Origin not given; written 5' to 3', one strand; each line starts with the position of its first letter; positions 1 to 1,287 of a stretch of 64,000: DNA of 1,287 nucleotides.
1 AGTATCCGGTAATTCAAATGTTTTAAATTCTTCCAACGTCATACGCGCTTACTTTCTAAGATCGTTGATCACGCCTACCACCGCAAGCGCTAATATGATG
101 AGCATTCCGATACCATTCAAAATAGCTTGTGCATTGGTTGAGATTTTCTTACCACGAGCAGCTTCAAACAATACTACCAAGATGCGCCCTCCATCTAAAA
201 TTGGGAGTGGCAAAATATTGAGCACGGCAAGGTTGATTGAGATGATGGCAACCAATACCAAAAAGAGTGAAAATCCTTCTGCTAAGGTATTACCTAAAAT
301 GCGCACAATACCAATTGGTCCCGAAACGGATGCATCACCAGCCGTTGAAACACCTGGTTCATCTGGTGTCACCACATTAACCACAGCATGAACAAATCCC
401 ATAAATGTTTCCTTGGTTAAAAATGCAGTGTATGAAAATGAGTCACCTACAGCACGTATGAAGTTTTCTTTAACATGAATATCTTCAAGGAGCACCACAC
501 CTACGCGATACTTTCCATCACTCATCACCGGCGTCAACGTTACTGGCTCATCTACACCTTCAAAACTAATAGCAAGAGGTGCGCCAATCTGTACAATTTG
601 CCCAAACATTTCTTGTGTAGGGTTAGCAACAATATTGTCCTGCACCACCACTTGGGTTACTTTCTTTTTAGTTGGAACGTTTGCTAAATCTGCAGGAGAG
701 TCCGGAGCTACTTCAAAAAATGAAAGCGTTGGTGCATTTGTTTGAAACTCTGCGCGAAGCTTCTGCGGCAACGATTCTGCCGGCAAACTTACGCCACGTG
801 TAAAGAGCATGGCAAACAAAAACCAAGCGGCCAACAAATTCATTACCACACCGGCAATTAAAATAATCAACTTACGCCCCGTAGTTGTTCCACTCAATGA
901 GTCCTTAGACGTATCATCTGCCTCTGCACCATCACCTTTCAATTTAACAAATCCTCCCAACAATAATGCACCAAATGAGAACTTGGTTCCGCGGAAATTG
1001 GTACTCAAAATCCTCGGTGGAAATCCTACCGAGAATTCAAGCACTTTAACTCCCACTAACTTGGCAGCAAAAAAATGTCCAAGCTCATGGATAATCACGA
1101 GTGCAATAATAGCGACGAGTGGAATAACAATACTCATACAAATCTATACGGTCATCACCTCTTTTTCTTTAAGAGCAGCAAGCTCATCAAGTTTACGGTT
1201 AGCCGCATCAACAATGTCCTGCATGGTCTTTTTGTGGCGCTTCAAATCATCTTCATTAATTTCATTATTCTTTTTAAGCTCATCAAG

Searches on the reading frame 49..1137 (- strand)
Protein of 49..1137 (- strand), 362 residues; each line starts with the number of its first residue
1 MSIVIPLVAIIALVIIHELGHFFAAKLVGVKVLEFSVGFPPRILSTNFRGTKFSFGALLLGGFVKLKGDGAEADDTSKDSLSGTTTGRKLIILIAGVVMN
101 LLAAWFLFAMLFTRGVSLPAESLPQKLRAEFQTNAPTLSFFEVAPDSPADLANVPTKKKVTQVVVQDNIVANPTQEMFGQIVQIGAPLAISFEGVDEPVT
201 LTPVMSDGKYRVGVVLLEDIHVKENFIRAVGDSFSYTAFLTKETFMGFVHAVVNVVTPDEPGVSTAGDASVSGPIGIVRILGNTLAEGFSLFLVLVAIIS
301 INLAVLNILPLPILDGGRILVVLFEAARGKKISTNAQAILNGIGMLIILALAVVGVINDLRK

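Call 52: find_encoding_contigs(protein=window:49-1137:-, flank=10000, max_places=2)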
Protein window:49-1137:- (362 aa): 7 contigs read that carry it; 2 places shown.
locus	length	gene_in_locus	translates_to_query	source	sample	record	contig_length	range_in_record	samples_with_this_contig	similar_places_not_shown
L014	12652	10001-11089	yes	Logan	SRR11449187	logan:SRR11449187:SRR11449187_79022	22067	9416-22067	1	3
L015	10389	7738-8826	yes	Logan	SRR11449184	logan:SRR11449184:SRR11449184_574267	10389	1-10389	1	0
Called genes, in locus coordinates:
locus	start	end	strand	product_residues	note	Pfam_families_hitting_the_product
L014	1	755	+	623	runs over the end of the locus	PF00012:HSP70, PF06723:MreB_Mbl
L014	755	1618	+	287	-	PF00226:DnaJ, PF01556:DnaJ_C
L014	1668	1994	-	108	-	-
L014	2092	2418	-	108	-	-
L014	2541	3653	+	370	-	PF01926:MMR_HSR1, PF02421:FeoB_N (weak), PF06071:YchF-GTPase_C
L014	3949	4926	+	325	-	PF01018:GTP1_OBG, PF01926:MMR_HSR1, PF02421:FeoB_N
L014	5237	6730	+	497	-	PF02934:GatB_N, PF02637:GatB_Yqey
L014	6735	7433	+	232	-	PF01409:tRNA-synt_2d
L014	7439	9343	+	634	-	PF03483:B3_4, PF03484:B5, PF17759:tRNA_synthFbeta (weak), PF03147:FDX-ACB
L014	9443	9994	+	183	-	PF01765:RRF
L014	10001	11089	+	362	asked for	PF02163:Peptidase_M50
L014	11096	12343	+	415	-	PF01541:GIY-YIG (weak), PF08459:UvrC_RNaseH_dom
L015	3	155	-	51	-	?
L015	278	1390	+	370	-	PF01926:MMR_HSR1, PF02421:FeoB_N (weak), PF06071:YchF-GTPase_C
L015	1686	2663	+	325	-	PF01018:GTP1_OBG, PF01926:MMR_HSR1, PF02421:FeoB_N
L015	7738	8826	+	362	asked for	PF02163:Peptidase_M50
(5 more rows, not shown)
